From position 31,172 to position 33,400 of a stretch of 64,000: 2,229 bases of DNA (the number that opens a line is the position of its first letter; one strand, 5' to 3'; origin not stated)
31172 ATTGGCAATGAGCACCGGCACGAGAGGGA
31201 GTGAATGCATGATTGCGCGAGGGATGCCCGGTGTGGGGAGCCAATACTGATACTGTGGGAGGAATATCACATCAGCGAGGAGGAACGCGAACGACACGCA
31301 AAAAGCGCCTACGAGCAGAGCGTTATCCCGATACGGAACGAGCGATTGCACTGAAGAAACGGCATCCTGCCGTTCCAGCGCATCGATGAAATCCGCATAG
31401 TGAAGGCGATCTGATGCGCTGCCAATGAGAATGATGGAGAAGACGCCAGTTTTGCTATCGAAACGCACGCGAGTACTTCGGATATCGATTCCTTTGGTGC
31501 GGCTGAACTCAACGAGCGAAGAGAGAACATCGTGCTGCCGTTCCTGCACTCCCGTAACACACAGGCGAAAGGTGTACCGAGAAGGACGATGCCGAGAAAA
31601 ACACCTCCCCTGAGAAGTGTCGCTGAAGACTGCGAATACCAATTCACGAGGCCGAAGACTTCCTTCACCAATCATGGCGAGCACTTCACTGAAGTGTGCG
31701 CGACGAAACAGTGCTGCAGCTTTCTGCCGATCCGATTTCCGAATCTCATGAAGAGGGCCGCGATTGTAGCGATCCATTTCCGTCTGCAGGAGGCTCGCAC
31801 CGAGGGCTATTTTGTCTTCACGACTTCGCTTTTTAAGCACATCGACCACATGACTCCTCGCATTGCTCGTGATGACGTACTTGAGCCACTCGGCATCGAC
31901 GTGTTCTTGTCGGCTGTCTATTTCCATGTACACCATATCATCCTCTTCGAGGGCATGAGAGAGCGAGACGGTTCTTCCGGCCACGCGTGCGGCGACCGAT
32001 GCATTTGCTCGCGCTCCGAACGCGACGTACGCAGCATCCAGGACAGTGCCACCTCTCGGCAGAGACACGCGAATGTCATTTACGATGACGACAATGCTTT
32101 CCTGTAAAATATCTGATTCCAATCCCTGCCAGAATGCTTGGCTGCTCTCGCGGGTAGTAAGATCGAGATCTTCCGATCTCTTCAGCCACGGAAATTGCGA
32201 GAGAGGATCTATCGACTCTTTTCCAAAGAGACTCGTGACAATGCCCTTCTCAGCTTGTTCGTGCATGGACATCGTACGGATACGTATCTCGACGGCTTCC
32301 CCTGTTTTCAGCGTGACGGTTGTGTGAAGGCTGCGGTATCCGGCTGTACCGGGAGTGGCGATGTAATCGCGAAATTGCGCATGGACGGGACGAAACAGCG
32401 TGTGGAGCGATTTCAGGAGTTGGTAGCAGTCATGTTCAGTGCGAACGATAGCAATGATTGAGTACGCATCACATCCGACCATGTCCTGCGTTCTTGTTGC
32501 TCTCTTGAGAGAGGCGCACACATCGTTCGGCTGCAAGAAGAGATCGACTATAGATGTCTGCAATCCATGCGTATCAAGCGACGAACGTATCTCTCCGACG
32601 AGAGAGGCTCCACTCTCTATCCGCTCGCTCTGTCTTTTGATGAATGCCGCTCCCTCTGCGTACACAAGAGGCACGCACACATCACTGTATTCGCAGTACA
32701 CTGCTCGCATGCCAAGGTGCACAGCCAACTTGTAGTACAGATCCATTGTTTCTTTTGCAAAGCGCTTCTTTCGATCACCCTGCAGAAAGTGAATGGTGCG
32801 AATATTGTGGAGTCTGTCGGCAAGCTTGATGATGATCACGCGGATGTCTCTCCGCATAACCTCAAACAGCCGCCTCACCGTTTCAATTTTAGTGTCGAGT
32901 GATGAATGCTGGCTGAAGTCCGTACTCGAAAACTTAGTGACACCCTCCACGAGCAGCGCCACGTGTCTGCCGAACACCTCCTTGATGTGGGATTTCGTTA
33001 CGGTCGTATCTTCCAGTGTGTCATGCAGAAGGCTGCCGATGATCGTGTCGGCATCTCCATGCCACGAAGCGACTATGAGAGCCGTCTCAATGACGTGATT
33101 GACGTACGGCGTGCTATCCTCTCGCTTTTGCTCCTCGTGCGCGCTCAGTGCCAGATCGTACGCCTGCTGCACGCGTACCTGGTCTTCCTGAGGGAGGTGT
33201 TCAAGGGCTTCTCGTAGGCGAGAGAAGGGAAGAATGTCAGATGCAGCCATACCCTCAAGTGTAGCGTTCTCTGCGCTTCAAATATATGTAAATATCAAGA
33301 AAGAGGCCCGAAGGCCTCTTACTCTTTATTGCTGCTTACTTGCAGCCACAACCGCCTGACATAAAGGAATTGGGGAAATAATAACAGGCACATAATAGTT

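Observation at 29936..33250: Rel/SpoT homologue fused to a ~460-aa polytopic EamA/DMT-type membrane module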

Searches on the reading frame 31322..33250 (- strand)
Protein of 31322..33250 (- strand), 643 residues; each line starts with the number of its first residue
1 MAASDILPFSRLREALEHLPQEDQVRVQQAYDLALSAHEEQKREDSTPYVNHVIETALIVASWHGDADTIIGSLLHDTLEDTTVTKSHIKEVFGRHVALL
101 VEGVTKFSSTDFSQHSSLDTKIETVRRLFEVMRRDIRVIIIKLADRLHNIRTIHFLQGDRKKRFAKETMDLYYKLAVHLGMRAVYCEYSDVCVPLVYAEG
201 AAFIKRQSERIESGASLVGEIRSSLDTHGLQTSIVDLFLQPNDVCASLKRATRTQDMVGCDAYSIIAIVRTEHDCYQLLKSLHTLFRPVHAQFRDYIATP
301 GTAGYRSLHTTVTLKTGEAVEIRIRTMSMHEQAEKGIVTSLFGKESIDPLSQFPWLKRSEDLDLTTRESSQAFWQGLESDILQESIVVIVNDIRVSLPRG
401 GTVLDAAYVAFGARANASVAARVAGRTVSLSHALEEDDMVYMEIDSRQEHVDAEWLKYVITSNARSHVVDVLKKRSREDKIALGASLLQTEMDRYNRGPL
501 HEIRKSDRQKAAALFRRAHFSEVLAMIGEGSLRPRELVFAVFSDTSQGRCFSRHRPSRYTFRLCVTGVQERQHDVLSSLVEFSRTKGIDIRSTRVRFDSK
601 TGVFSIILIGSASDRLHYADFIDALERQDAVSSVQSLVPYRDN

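Call 9: search_solved_structures(query=window:31322-33250:-, show_alignments=4, max_evalue=0.00001)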
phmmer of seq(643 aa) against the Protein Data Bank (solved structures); distinct sequences matched with E-value up to 0.00001: 22.
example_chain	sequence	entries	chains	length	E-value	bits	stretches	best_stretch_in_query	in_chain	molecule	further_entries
6yxa_A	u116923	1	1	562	9.1e-71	242.4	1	13-532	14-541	GTP pyrophosphokinase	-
7oiw_A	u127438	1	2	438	1.7e-61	211.8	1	12-417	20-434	GTP pyrophosphokinase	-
8fr8_I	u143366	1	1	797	2.4e-61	211.3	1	17-541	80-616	GTP pyrophosphokinase RelA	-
8acu_A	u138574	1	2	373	1.5e-55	192.1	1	13-341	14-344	GTP pyrophosphokinase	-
1vj7_A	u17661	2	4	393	4.8e-55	190.5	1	15-341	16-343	Bifunctional RELA/SPOT | Bifunctional (p)ppGpp synthase/hydrolase RelA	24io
7ohg_A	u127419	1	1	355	2.1e-51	178.5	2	2-207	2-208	Guanosine-3',5'-bis(Diphosphate) 3'-pyrophosphohydrolase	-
6s2v_A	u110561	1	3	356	3.3e-51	177.8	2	4-207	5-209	(P)ppGpp synthetase I, SpoT/RelA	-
6s2t_A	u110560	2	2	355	3.3e-51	177.8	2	4-207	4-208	(P)ppGpp synthetase I, SpoT/RelA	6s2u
5xnx_A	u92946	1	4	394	7.4e-50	173.4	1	17-340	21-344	Bifunctional (p)ppGpp synthase/hydrolase RelA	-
5iqr_8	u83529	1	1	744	2.7e-42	148.4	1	43-540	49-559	GTP pyrophosphokinase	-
5kps_A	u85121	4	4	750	2.8e-42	148.3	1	43-540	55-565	GTP pyrophosphokinase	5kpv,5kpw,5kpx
5l3p_z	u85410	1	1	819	3.7e-42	147.9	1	43-540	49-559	GTP pyrophosphokinase,GTP pyrophosphokinase,GTP pyrophosphokinase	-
9s6k_B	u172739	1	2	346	1.3e-41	146.1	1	15-337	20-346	GTP pyrophosphokinase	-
7qpr_A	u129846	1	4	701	4.1e-41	144.5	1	25-545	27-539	ACT domain protein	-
7qps_A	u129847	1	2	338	1.7e-30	109.4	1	24-338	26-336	ACT domain protein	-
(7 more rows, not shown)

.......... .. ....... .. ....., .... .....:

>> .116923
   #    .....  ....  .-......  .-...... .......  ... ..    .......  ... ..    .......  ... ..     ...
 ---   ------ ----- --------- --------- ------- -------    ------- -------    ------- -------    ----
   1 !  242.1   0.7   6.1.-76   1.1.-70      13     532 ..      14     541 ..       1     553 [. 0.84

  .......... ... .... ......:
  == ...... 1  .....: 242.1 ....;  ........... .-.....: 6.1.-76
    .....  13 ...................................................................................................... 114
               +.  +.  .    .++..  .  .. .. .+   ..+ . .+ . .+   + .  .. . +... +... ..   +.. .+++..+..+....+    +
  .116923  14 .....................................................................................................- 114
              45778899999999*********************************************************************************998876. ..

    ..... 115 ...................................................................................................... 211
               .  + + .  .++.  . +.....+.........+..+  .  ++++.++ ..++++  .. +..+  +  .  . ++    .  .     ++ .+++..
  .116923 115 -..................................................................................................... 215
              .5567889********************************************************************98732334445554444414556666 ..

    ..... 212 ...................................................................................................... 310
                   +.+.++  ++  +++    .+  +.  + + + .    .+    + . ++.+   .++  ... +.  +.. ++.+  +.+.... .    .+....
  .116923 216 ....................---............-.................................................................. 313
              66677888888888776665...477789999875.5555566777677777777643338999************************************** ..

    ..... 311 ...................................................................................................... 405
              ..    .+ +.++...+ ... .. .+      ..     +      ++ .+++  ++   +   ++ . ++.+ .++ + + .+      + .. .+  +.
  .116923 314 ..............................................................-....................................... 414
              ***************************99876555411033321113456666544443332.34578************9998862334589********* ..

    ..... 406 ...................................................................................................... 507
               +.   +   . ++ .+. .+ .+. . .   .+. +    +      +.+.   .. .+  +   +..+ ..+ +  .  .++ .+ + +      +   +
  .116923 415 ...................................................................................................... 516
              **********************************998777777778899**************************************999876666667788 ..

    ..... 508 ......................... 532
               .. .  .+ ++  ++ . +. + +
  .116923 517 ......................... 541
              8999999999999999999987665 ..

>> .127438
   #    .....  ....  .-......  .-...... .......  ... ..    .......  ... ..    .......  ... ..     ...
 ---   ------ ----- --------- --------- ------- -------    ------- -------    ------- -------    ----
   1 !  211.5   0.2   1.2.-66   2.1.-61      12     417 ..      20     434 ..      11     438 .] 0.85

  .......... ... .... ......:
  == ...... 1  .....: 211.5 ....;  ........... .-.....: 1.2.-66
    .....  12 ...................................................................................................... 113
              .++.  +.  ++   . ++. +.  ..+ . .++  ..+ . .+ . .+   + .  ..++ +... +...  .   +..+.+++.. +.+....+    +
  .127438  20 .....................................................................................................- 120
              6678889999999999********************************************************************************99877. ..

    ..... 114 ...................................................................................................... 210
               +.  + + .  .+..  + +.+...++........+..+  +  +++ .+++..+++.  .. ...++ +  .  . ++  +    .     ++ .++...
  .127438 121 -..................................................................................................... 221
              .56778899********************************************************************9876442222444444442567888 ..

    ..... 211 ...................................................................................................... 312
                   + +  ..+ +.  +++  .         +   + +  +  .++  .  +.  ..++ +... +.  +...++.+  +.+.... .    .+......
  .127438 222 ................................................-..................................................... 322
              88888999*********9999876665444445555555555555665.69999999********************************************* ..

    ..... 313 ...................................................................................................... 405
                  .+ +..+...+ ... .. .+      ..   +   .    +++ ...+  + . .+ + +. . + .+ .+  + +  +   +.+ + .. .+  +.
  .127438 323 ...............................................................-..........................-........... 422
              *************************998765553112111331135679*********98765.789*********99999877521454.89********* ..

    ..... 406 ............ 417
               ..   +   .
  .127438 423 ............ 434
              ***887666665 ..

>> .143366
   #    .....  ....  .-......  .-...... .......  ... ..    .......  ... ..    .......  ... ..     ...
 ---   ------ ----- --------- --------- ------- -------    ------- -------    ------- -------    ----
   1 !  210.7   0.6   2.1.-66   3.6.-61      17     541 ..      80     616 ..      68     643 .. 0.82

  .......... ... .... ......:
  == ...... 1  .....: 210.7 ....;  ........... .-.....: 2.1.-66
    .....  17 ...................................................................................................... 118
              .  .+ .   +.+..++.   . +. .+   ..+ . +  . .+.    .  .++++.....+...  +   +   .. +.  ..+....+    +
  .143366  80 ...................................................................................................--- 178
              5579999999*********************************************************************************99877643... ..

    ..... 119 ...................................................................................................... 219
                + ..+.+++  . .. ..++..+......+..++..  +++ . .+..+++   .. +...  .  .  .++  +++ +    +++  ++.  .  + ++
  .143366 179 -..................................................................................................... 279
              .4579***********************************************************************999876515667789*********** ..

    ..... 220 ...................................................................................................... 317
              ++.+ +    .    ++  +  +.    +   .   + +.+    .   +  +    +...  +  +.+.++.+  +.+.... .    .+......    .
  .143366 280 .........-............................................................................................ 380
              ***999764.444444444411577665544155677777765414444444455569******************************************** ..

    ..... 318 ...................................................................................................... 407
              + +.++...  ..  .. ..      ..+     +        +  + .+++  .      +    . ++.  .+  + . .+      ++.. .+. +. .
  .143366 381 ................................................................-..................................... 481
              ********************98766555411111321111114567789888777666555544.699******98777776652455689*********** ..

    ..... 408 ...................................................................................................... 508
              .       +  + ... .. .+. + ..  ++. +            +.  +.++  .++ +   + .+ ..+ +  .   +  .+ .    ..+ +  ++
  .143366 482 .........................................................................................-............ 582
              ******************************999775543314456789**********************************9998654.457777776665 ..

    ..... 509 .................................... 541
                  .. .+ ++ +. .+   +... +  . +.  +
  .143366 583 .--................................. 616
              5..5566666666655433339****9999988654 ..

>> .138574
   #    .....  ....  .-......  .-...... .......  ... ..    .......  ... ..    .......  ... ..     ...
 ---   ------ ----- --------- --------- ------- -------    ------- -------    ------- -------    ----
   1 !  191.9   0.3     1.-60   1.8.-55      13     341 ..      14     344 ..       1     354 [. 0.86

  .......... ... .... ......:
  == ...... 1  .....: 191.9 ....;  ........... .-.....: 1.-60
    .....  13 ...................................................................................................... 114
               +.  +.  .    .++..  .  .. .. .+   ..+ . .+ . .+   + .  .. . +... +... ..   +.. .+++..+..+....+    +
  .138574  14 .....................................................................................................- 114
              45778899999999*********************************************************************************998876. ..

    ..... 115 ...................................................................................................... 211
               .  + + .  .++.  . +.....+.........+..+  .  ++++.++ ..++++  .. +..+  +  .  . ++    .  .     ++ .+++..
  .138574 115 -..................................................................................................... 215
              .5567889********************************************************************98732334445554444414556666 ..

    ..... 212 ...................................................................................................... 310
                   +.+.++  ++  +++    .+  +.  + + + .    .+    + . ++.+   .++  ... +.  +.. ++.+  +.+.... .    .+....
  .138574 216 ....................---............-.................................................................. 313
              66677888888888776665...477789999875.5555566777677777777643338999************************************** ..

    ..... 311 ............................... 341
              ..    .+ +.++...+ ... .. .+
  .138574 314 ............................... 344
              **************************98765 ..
